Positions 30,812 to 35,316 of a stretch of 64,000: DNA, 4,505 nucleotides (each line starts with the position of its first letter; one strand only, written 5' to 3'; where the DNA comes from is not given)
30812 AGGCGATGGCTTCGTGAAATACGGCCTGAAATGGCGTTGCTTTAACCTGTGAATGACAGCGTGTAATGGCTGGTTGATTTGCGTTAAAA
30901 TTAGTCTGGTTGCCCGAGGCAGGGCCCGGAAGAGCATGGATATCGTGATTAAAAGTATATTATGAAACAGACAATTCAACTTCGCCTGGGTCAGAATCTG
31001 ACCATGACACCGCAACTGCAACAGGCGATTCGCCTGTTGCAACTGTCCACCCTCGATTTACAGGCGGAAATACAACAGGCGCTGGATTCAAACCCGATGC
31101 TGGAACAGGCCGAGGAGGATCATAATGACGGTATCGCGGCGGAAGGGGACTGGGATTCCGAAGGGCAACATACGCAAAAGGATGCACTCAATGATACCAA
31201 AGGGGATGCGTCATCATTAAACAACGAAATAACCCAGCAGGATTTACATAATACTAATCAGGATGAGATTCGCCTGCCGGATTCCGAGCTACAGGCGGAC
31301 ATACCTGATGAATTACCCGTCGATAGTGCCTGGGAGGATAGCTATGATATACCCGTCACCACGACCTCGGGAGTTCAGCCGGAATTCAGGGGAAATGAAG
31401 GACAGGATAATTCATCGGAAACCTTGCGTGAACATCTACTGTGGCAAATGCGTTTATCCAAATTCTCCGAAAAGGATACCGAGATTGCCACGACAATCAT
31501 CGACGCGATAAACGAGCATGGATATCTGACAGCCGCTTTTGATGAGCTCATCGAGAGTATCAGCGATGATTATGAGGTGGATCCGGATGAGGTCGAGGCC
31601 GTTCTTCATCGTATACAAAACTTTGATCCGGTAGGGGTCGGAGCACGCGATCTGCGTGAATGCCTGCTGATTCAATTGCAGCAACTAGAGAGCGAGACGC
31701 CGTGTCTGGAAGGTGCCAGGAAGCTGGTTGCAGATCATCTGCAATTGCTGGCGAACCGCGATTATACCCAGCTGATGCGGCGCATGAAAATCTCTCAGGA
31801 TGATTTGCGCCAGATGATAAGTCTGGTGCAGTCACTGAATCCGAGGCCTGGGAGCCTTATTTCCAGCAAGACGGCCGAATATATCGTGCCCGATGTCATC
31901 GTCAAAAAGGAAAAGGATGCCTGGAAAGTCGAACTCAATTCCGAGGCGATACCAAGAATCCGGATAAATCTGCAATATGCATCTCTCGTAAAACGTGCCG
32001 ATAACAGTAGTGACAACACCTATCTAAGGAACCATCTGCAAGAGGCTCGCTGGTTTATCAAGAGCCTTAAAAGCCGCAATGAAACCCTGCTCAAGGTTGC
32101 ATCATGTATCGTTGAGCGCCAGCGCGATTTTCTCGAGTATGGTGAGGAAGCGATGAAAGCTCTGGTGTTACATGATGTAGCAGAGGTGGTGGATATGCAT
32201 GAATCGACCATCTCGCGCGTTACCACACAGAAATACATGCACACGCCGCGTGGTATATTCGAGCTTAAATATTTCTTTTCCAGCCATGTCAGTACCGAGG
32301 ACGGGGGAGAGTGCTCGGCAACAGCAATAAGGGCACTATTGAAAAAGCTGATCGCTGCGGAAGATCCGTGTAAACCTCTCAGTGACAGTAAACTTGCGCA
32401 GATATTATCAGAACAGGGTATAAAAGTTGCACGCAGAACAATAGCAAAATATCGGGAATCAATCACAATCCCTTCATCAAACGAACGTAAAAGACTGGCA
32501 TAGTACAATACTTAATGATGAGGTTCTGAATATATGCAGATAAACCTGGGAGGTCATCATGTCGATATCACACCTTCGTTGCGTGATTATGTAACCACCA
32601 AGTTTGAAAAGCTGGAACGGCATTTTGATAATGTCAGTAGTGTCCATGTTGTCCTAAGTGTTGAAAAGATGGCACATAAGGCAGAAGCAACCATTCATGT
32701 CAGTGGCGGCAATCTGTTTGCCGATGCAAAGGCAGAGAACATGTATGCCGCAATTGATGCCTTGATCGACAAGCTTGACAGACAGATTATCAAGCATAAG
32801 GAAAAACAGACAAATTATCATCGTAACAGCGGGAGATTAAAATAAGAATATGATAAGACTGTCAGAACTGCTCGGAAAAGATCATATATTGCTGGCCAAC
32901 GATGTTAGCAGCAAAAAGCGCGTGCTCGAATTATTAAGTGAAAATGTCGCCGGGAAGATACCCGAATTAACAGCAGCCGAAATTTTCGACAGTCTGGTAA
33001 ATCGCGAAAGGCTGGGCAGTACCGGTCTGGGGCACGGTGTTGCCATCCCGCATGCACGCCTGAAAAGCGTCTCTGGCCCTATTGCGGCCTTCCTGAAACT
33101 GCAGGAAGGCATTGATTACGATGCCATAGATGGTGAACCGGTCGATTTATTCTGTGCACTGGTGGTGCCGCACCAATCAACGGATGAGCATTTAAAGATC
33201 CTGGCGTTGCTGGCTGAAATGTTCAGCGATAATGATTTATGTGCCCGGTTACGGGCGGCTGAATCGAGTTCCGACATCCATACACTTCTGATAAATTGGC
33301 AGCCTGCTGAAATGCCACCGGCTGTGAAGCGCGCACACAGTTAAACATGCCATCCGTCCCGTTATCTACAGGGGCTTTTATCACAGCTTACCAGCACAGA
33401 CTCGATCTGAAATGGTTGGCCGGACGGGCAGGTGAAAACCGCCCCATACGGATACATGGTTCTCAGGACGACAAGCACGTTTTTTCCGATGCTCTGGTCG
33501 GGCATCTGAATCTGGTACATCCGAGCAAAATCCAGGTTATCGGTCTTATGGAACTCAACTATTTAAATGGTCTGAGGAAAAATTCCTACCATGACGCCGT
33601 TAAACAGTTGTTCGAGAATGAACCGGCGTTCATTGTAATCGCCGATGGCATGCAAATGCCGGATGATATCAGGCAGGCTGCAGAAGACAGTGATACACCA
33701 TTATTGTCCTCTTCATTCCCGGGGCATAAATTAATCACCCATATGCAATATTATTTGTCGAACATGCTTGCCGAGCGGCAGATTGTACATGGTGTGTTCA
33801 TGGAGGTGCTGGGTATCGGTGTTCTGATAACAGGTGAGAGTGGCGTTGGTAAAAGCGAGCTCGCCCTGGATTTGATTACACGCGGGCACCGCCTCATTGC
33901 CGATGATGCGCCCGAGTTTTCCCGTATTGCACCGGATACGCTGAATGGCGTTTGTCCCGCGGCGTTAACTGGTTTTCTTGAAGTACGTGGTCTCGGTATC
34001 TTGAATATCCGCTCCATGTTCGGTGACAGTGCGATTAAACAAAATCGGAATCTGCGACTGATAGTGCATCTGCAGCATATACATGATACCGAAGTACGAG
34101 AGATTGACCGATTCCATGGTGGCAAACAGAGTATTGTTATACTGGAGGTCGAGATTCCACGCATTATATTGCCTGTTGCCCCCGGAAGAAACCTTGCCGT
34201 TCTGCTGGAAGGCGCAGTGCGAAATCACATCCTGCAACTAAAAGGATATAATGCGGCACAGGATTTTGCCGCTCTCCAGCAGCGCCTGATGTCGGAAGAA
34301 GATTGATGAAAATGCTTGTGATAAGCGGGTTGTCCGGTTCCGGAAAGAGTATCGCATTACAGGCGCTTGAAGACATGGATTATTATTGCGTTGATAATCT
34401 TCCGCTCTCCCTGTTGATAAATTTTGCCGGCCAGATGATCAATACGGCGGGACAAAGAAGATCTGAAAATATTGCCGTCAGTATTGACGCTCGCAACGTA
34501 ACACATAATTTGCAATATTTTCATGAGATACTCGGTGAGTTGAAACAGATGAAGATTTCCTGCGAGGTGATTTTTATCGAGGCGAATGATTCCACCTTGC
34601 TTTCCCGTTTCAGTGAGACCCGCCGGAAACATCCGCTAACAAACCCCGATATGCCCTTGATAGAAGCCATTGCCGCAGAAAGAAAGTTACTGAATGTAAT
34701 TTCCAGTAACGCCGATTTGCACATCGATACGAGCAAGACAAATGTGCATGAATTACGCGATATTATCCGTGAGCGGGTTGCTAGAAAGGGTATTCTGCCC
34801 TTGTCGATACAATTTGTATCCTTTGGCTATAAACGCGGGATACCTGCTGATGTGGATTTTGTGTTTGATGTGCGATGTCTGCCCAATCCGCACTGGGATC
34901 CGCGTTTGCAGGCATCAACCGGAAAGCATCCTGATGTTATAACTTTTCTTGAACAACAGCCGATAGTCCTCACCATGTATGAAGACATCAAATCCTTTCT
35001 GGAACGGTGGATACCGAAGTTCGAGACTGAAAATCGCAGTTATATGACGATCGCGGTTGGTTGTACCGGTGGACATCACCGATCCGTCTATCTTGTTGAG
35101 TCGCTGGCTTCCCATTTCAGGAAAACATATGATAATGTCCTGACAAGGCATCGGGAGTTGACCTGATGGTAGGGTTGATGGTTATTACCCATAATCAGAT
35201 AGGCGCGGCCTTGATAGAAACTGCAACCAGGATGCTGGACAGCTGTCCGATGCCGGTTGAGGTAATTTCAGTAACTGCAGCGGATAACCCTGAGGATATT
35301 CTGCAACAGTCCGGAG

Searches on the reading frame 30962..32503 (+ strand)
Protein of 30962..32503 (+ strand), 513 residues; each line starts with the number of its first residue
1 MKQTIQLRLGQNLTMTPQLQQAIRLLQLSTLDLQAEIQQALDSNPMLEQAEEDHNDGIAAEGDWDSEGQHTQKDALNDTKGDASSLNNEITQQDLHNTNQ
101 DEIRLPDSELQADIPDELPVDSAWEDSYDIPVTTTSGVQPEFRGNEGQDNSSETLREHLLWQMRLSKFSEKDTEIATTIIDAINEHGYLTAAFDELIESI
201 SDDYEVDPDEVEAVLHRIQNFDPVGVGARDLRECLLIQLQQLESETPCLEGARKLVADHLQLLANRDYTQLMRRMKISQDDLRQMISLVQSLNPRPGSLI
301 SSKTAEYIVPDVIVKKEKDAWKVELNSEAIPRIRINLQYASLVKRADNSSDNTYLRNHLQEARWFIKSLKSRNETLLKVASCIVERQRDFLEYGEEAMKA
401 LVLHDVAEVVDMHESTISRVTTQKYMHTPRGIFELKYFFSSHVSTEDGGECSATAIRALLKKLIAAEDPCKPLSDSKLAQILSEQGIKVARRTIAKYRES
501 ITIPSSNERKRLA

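Call 32: search_protein_families(library=pfam, proteins=[window:30962-32503:+], max_evalue=0.00001)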
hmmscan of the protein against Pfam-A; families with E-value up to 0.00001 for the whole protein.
window:30962-32503:+ (513 aa): 3 families
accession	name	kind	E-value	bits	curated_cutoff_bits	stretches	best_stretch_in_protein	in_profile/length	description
PF04552.19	Sigma54_DBD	-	1.3e-69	233.4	22.8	1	353-511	2-160/160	Sigma-54, DNA binding domain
PF04963.19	Sigma54_CBD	-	5.8e-67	225.4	22.9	1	150-339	7-185/185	Sigma-54 factor, core binding domain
PF00309.25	Sigma54_AID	-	1.2e-15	57.4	23.8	1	5-48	2-45/46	Sigma-54 factor, Activator interacting domain (AID)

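Call 74: list_cluster_members(proteins=[window:30962-32500:+, window:11646-12467:+, window:12481-13188:+, window:33347-34303:+, window:35963-37702:+, P0001])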
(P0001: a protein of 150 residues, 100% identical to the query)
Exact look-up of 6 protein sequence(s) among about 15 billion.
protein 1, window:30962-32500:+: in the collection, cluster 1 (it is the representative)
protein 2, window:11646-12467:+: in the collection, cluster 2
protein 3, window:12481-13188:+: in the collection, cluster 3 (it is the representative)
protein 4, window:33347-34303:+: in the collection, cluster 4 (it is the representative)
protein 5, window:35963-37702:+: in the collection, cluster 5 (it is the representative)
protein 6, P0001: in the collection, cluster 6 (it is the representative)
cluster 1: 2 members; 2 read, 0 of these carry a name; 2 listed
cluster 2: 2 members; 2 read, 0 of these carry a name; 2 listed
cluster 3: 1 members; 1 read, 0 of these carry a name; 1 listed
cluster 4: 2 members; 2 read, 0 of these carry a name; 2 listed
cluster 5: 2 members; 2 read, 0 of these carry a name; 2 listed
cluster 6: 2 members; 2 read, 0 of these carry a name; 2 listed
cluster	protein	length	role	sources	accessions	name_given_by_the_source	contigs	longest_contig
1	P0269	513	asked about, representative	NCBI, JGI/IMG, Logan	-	-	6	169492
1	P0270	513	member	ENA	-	-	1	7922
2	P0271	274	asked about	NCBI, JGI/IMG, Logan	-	-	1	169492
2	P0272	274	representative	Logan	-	-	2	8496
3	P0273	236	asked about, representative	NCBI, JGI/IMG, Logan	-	-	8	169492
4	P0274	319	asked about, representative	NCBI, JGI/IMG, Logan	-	-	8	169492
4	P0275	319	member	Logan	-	-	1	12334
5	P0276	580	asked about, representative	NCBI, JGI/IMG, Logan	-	-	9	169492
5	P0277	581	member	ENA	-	-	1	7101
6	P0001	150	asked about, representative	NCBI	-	-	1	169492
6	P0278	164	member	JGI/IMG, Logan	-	-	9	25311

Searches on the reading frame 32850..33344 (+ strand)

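Call 32: search_protein_families(library=pfam, proteins=[window:32850-33344:+], max_evalue=0.00001)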
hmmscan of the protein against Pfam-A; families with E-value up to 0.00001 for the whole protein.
window:32850-33344:+ (164 aa): 1 family
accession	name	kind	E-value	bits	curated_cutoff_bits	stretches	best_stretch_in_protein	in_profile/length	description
PF00359.27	PTS_EIIA_2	-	7.2e-34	117.3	27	1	7-148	2-142/144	Phosphoenolpyruvate-dependent sugar phosphotransferase system, EIIA 2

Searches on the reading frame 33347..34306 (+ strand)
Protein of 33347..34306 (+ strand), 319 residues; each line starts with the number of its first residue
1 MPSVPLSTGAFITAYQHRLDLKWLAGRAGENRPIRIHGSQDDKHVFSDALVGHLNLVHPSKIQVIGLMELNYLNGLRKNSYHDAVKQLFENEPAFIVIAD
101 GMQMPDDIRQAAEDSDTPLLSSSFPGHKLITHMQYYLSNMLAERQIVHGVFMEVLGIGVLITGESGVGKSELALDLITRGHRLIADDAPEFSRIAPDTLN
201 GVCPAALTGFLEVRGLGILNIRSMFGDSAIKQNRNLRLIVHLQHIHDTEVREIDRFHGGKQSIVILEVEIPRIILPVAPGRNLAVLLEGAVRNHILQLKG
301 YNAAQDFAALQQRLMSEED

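Call 32: search_protein_families(library=pfam, proteins=[window:33347-34306:+], max_evalue=0.00001)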
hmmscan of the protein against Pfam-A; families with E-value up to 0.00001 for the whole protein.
window:33347-34306:+ (319 aa): 2 families
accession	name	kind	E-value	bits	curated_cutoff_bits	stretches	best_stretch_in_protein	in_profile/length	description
PF07475.17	Hpr_kinase_C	-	4.9e-62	208.9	33.3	1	140-308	2-168/171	HPr Serine kinase C-terminal domain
PF02603.21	Hpr_kinase_N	-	9.5e-20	71.3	24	1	39-137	27-125/125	HPr Serine kinase N terminus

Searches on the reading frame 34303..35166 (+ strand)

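Call 32: search_protein_families(library=pfam, proteins=[window:34303-35166:+], max_evalue=0.00001)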
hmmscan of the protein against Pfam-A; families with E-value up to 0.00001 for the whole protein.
window:34303-35166:+ (287 aa): 2 families
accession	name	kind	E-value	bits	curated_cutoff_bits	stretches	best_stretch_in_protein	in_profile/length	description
PF03668.21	RapZ-like_N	-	1e-46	159.1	25.4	1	2-160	1-155/158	RapZ-like N-terminal domain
PF22740.1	PapZ_C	-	3.1e-45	153.7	27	1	168-286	2-120/121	RapZ C-terminal domain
